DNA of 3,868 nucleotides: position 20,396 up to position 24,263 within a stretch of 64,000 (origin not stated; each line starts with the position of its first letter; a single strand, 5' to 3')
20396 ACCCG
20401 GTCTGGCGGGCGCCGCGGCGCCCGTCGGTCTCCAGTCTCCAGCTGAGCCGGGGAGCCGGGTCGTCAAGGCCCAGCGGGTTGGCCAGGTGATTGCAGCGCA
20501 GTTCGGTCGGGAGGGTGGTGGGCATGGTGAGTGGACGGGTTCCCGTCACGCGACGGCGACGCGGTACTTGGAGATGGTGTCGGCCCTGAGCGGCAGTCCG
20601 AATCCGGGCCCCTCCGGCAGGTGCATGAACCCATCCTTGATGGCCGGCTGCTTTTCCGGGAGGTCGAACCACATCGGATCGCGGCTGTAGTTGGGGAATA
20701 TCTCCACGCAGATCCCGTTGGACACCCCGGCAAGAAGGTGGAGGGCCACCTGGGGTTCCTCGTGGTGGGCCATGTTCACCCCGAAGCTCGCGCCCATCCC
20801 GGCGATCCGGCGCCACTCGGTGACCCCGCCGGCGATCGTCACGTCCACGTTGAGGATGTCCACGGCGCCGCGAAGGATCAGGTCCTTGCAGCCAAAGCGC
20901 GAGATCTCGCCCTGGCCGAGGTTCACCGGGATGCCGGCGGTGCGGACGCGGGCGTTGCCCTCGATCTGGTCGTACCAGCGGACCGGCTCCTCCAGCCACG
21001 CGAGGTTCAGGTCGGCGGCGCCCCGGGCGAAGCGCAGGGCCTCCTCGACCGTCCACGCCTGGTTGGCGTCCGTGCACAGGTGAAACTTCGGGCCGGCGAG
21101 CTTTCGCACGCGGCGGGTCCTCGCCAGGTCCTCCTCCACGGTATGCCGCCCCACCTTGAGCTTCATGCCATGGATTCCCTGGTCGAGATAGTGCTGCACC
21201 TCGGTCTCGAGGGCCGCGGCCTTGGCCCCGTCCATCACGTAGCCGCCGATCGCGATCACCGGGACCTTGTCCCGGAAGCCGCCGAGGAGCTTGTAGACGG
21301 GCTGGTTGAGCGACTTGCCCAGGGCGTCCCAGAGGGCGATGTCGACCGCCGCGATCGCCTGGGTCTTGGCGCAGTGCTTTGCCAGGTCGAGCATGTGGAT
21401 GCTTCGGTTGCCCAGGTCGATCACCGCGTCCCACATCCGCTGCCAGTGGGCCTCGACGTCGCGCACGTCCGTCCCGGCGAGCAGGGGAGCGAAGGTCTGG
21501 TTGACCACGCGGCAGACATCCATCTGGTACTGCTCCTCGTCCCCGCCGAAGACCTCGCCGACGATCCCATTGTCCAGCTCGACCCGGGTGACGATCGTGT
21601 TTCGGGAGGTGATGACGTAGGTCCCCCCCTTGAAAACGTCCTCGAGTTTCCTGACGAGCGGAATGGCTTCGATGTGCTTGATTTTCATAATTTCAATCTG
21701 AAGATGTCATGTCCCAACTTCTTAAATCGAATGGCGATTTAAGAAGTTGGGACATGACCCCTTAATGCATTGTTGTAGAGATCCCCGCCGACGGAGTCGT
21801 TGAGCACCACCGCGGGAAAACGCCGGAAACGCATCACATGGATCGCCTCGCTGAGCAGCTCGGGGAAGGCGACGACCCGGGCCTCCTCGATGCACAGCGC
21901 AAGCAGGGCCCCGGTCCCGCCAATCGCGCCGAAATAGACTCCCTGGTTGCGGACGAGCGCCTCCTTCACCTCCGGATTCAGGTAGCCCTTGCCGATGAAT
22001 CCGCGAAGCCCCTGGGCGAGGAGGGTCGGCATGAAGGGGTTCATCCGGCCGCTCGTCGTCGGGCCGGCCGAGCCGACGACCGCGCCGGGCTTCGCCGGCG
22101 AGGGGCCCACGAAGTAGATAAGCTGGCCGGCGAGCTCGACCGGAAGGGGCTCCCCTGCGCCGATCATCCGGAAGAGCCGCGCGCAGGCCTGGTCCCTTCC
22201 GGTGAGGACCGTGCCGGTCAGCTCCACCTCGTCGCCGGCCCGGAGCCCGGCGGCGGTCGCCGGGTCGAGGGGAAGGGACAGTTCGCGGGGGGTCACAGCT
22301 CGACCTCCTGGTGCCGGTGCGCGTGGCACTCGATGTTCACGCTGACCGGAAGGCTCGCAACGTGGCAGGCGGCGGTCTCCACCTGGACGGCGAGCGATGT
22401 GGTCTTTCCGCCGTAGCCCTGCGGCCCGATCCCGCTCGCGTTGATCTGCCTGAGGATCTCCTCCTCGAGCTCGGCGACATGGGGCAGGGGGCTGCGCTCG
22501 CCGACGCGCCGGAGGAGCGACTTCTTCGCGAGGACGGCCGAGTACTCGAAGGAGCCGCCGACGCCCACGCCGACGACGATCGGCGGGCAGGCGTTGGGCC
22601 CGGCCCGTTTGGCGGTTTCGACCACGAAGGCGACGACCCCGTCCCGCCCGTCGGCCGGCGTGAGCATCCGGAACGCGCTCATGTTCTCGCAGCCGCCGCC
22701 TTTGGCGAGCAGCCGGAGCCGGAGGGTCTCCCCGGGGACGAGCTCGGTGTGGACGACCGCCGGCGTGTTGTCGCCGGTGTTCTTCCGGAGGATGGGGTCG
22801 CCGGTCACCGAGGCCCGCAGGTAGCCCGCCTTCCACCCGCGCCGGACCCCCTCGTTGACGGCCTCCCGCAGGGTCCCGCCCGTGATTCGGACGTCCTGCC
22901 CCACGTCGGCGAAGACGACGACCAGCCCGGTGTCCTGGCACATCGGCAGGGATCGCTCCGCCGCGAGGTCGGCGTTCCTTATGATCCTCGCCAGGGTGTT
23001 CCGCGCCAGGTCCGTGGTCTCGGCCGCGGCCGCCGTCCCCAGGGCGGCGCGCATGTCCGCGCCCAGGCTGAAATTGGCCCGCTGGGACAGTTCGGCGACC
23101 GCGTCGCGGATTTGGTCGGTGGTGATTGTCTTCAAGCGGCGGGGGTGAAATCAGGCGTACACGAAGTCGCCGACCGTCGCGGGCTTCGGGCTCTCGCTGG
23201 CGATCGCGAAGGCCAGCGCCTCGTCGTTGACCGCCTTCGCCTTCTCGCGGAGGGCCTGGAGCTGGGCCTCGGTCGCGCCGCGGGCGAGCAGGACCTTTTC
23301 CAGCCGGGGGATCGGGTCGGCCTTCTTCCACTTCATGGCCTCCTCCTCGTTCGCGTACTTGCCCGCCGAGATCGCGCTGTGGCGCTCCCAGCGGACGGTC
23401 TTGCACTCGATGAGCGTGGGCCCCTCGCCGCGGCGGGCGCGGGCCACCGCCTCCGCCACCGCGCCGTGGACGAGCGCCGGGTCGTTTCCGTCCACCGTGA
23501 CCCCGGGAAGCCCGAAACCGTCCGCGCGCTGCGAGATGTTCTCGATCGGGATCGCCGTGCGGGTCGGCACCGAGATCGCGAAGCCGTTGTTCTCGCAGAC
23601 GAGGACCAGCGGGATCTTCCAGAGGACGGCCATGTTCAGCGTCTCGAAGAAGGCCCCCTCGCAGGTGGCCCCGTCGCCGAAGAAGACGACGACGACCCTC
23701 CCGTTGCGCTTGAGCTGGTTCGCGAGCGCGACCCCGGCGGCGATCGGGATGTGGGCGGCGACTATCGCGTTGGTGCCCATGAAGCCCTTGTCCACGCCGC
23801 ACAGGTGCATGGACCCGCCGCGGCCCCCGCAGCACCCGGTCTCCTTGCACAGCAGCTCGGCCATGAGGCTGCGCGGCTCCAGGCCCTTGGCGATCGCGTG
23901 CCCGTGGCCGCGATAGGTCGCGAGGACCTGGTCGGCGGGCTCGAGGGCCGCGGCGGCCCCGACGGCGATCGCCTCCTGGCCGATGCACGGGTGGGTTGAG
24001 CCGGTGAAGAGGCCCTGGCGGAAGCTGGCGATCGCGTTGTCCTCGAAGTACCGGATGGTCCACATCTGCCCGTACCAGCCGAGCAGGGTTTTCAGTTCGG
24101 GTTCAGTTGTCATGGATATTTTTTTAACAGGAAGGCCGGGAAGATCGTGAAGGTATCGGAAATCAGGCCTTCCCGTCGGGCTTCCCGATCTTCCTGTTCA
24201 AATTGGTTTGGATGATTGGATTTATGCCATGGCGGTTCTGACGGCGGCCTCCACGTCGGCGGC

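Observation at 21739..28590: Split ATP-citrate-lyase-like trio plus E1 alpha/beta, core-less lipoyl protein and Fe-S hydro-lyase embedded in a glycan-catabolic operon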

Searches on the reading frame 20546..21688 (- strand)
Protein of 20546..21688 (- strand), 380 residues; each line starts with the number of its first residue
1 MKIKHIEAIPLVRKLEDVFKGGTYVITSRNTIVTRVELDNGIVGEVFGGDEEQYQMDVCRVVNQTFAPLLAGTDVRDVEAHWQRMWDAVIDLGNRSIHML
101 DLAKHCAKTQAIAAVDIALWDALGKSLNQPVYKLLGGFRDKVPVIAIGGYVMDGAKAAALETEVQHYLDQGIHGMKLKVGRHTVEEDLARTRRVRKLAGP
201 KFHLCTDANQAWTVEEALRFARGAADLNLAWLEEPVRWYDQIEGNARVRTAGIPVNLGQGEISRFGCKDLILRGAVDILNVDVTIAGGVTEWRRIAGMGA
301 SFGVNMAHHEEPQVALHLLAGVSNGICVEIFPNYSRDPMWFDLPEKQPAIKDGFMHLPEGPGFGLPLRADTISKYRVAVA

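Call 22: search_solved_structures(query=window:20546-21688:-, max_evalue=1e-10)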
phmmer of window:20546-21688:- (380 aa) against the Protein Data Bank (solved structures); distinct sequences matched with E-value up to 1e-10: 150 (the best 60 are shown).
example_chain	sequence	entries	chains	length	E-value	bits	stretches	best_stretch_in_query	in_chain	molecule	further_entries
3msy_A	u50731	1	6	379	2.5e-86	293.5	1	3-378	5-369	Mandelate racemase/muconate lactonizing enzyme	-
4h83_A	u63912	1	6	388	2.8e-86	293.3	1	3-378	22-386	Mandelate racemase/muconate lactonizing enzyme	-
3no1_A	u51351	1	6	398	3e-86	293.2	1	3-378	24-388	Mandelate racemase/muconate lactonizing enzyme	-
3bjs_A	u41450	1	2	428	9.4e-42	146.8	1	1-376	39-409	Mandelate racemase/muconate lactonizing enzyme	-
2ovl_A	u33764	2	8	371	1.2e-39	139.9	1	9-374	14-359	Putative racemase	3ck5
5olc_A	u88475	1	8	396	1.2e-37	133.3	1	2-375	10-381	Galactonate dehydratase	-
4ggb_A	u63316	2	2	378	2.4e-36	129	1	1-377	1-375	Putative uncharacterized protein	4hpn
3ozm_A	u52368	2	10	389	5.1e-34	121.3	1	20-373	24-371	Putative mandelate racemase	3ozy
3h12_A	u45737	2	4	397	5.4e-34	121.2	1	20-373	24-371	mandelate racemase | Putative mandelate racemase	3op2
3ssz_A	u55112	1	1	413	3e-33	118.8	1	35-370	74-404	Mandelate racemase/muconate lactonizing enzyme, N-terminal domain protein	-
2pp0_A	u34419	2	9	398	5.6e-33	117.9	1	108-367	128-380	L-talarate/Galactarate Dehydratase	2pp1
2og9_A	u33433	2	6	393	3.7e-32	115.2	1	66-369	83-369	Mandelate racemase/muconate lactonizing enzyme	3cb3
2pp3_A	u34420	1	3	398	3.9e-32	115.1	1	108-367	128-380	L-talarate/galactarate dehydratase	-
3tj4_A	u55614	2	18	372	1.2e-30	110.2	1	17-379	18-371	Mandelate racemase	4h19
3stp_A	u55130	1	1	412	2.8e-30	109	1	35-368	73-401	Galactonate dehydratase, putative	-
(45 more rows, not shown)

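Call 34: search_protein_families(library=ncbifam, proteins=[window:20546-21688:-], max_evalue=0.00001)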
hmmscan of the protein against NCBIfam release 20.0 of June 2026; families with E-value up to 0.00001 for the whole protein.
window:20546-21688:- (380 aa): 17 families
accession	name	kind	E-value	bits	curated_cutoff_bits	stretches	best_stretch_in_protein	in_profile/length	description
NF040866.1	AraD_Arch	equivalog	1.7e-49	168.8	650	1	30-377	33-371/372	arabinonate dehydratase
NF047820.1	TalGalacDh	equivalog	1.1e-47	162.8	500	1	9-369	14-358/371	L-talarate/galactarate dehydratase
NF010624.0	PRK14017.1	equivalog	4e-32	111.7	311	1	23-373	8-358/382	galactonate dehydratase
NF040790.2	glucon_galact_dh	equivalog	4.7e-31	108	750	1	2-377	2-371/390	bifunctional D-gluconate/D-galactonate dehydratase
NF043051.1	ManoateDhtManD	equivalog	9.1e-31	107.1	550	2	192-376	196-384/403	D-mannonate dehydratase ManD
NF011968.0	PRK15440.1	equivalog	9.6e-31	107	393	1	23-371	51-387/395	L-rhamnonate dehydratase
NF011654.0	PRK15072.1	subfamily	1.6e-28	99.7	430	2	192-376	197-385/404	D-galactonate dehydratase family protein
TIGR02534.1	mucon_cyclo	subfamily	1.2e-26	93.6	334.95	1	27-376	25-366/368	muconate/chloromuconate family cycloisomerase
NF043002.1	HProlDhtase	equivalog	1e-24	87.1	500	1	108-370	98-357/366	cis-3-hydroxy-L-proline dehydratase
NF041118.1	A_G_epim_Thtga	equivalog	3.8e-18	65.7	500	1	102-286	88-268/341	L-Ala-D/L-Glu epimerase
TIGR01928.1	menC_lowGC_arch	equivalog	1.7e-13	50.4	200.65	1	101-298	80-270/325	o-succinylbenzoate synthase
NF042940.1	racemase_DgcA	equivalog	1.1e-12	47.9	400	1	95-292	68-252/323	N-acetyl-D-Glu racemase DgcA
NF002782.0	PRK02901.1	equivalog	9.7e-12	44.5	288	1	164-296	97-229/328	o-succinylbenzoate synthase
TIGR03247.1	glucar-dehydr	equivalog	4.7e-11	42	828.7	0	27-154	32-153/441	glucarate dehydratase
NF011708.0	PRK15129.1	equivalog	4.7e-10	39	343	1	101-303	77-268/321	L-Ala-D/L-Glu epimerase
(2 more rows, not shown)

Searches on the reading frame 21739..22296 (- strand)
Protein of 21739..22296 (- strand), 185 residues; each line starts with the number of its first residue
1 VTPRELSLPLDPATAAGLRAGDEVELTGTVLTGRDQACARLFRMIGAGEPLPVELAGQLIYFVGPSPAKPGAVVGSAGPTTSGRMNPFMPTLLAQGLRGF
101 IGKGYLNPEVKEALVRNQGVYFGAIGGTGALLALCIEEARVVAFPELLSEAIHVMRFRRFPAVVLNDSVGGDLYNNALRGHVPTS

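Call 4: search_protein_families(library=pfam, proteins=[window:21739-22296:-])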
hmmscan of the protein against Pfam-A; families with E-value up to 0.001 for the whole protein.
window:21739-22296:- (185 aa): 1 family
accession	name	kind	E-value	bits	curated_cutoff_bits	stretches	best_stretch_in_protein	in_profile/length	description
PF05683.17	Fumerase_C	-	5.4e-44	150.4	22.2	1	16-176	41-204/205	Fumarase C-terminus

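Call 5: search_protein_families(library=ncbifam, proteins=[window:21739-22296:-])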
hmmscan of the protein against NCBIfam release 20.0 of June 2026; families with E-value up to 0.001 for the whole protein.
window:21739-22296:- (185 aa): 8 families
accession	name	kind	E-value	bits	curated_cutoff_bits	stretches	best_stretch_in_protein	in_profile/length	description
NF005310.0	PRK06842.1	equivalog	1.3e-55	188.1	238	1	5-176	4-175/185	Fe-S-containing hydro-lyase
TIGR00723.1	ttdB_fumA_fumB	subfamily_domain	1.4e-40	139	145.15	1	18-175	6-168/169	FumA C-terminus/TtdB family hydratase beta subunit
NF004708.0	PRK06043.1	equivalog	8.7e-31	107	269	1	5-176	4-178/192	fumarate hydratase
NF006253.0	PRK08395.1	equivalog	1.3e-28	99.8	244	1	6-175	5-164/166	fumarate hydratase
NF011920.0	PRK15391.1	subfamily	1.1e-25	89.9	1094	1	24-176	383-537/548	class I fumarate hydratase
NF011919.0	PRK15390.1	equivalog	3.3e-25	88.3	1105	1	24-176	383-537/548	class I fumarate hydratase FumA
NF011921.0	PRK15392.1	equivalog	6.3e-24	84.4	1060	1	16-175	374-535/550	class I fumarate hydratase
NF006082.0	PRK08228.1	equivalog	9e-17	61.2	264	1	5-176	5-181/205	L(+)-tartrate dehydratase subunit beta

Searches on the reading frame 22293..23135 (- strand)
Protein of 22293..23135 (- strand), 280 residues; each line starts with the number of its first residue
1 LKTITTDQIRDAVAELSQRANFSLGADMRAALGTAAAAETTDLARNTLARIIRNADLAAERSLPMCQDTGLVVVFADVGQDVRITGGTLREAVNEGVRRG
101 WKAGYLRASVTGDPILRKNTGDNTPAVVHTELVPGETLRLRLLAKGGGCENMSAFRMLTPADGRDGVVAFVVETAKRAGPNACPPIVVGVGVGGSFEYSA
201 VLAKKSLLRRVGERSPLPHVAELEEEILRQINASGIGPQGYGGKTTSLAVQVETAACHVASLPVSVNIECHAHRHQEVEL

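Call 4: search_protein_families(library=pfam, proteins=[window:22293-23135:-])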
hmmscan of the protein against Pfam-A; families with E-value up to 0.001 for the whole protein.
window:22293-23135:- (280 aa): 1 family
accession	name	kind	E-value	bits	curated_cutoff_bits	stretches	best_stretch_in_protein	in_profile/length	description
PF05681.19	Fumerase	-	1e-107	359.9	25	1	11-278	2-269/270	Fumarate hydratase (Fumerase)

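Call 5: search_protein_families(library=ncbifam, proteins=[window:22293-23135:-])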
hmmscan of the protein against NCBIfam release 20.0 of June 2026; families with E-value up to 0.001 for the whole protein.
window:22293-23135:- (280 aa): 6 families
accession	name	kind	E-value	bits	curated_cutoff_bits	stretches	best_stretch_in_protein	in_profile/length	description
NF004885.0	PRK06246.1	equivalog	7.7e-116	386.2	276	1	1-280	1-279/279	fumarate hydratase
TIGR00722.1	ttdA_fumA_fumB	subfamily_domain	2.6e-91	305.6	100.65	1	9-278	1-271/273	hydrolyase, tartrate alpha subunit/fumarate domain protein, Fe-S type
NF006084.0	PRK08230.1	equivalog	1.6e-53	181.7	365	1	5-279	10-286/303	L(+)-tartrate dehydratase subunit alpha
NF011920.0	PRK15391.1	subfamily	9.8e-22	76.9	1094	1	45-275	84-323/548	class I fumarate hydratase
NF011919.0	PRK15390.1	equivalog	1.1e-20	73.4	1105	1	49-275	88-323/548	class I fumarate hydratase FumA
NF011921.0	PRK15392.1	equivalog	1.8e-20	73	1060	1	49-275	87-322/550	class I fumarate hydratase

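Call 37: search_solved_structures(query=window:22293-23135:-, max_evalue=1e-10)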
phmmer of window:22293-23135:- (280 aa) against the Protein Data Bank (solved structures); distinct sequences matched with E-value up to 1e-10: 8.
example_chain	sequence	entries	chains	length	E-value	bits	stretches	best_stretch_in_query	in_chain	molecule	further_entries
7xky_A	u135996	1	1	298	2.7e-59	204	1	8-275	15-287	Fumarate hydratase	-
6uq8_A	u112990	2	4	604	4.9e-22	81.8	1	39-275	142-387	Fumarate hydratase 2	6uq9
6uqb_A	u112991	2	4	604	5e-22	81.8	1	39-275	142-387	Fumarate hydratase 2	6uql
5l2r_A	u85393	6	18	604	5e-22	81.8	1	39-275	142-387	Fumarate hydratase | fumarate hydratase 2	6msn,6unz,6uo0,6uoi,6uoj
6up9_A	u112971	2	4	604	5e-22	81.8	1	39-275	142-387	Fumarate hydratase 2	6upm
6uqm_A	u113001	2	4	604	3e-21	79.3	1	39-275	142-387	Fumarate hydratase 2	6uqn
6upo_A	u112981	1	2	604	1.1e-20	77.4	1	39-274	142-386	Fumarate hydratase 2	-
6mso_A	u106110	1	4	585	2.3e-18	69.8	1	42-275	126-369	fumarate hydratase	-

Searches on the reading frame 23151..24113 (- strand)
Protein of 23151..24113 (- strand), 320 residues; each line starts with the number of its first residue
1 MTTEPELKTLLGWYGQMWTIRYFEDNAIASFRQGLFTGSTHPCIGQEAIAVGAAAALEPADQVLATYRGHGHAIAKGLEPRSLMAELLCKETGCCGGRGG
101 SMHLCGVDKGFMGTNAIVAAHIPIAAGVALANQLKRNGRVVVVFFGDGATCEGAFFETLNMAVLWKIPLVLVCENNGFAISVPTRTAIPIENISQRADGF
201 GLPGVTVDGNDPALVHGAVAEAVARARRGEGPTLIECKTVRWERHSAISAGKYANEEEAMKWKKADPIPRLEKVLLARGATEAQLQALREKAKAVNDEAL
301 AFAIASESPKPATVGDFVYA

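Call 4: search_protein_families(library=pfam, proteins=[window:23151-24113:-])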
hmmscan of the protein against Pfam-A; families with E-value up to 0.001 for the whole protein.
window:23151-24113:- (320 aa): 4 families
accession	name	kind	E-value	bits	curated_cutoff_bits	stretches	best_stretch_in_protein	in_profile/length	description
PF00676.26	E1_dh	-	3.6e-77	259.7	22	1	17-311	3-299/300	Dehydrogenase E1 component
PF13292.11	DXP_synthase_N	-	1.3e-06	28.4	21.2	1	120-182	115-177/274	1-deoxy-D-xylulose-5-phosphate synthase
PF02775.26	TPP_enzyme_C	-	1.1e-05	25.8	21.9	1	114-237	26-151/151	Thiamine pyrophosphate enzyme, C-terminal TPP binding domain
PF00456.26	Transketolase_N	-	2.5e-05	23.9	22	1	139-240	145-244/334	Transketolase, thiamine diphosphate binding domain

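Call 5: search_protein_families(library=ncbifam, proteins=[window:23151-24113:-])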
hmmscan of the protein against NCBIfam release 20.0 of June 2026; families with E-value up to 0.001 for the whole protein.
window:23151-24113:- (320 aa): 9 families
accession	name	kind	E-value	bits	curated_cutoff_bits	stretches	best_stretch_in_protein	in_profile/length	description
TIGR03182.1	PDH_E1_alph_y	equivalog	8.4e-100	333.7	393.85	1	9-320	3-315/315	pyruvate dehydrogenase (acetyl-transferring) E1 component subunit alpha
TIGR03181.1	PDH_E1_alph_x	equivalog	1.6e-77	260.7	411.35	1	8-320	24-328/341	pyruvate dehydrogenase (acetyl-transferring) E1 component subunit alpha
NF004559.0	PRK05899.2-5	equivalog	1.1e-15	57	488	1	122-241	132-249/627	transketolase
TIGR00204.1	dxs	equivalog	2e-06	26.6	465.95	1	121-183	116-178/616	1-deoxy-D-xylulose-5-phosphate synthase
TIGR00232.1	tktlase_bact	equivalog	6.9e-06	24.7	682.25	1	130-240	129-242/654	transketolase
NF004556.0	PRK05899.2-2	equivalog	2.7e-05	22.6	575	1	124-240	133-245/639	transketolase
NF008968.0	PRK12315.1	subfamily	9.6e-05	20.8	510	1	121-181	119-179/582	1-deoxy-D-xylulose-5-phosphate synthase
NF004558.0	PRK05899.2-4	equivalog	0.00011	20.7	788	1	141-241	146-241/651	transketolase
NF003933.0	PRK05444.2-2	equivalog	0.00038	19.1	395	1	121-181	123-183/606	1-deoxy-D-xylulose-5-phosphate synthase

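Call 36: search_solved_structures(query=window:23151-24113:-, max_evalue=1e-20)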
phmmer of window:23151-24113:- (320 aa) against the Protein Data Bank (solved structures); distinct sequences matched with E-value up to 1e-20: 28.
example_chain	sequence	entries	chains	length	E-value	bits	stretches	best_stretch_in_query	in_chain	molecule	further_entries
1ni4_A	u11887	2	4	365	6e-57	196.3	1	11-319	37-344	Pyruvate dehydrogenase E1 component: Alpha subunit | Pyruvate dehydrogenase E1 component subunit alpha, somatic form, mitochondrial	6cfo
3exe_A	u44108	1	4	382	6.9e-57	196.1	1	11-319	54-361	Pyruvate dehydrogenase E1 component subunit alpha, somatic form, mitochondrial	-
3exf_A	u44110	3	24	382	8.4e-57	195.8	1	11-319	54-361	Pyruvate dehydrogenase E1 component subunit alpha, somatic form, mitochondrial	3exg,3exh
6cer_A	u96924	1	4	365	1.6e-56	194.9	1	11-319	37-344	Pyruvate dehydrogenase E1 component subunit alpha, somatic form, mitochondrial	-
2ozl_A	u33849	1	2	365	2.1e-56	194.5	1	11-319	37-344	Pyruvate dehydrogenase E1 component alpha subunit, somatic form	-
3exi_A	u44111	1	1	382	2.5e-56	194.2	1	11-319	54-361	Pyruvate dehydrogenase E1 component subunit alpha, somatic form, mitochondrial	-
1um9_A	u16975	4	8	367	1.8e-49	171.7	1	13-303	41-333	2-oxo acid dehydrogenase alpha subunit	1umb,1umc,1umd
1w85_A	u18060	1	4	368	5.7e-37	130.6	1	16-311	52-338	PYRUVATE DEHYDROGENASE E1 COMPONENT, ALPHA SUBUNIT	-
3duf_A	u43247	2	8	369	5.8e-37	130.6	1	16-311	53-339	Pyruvate dehydrogenase E1 component subunit alpha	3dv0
1w88_A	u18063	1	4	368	1.5e-36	129.3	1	16-311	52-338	PYRUVATE DEHYDROGENASE E1 COMPONENT, ALPHA SUBUNIT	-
3dva_A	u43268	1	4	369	2.9e-36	128.3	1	16-311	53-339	Pyruvate dehydrogenase E1 component subunit alpha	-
1dtw_A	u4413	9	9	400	6.4e-36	127.2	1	13-311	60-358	BRANCHED-CHAIN ALPHA-KETO ACID DEHYDROGENASE ALPHA SUBUNIT | 2-OXOISOVALERATE DEHYDROGENASE ALPHA SUBUNIT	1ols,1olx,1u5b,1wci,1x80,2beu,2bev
2bff_A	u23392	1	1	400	8.8e-36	126.7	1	13-311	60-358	2-OXOISOVALERATE DEHYDROGENASE ALPHA SUBUNIT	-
1x7y_A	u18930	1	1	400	1.4e-35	126.1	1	13-311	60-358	2-oxoisovalerate dehydrogenase alpha subunit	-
2j9f_A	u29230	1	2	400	1.6e-35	125.8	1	13-311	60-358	2-OXOISOVALERATE DEHYDROGENASE ALPHA SUBUNIT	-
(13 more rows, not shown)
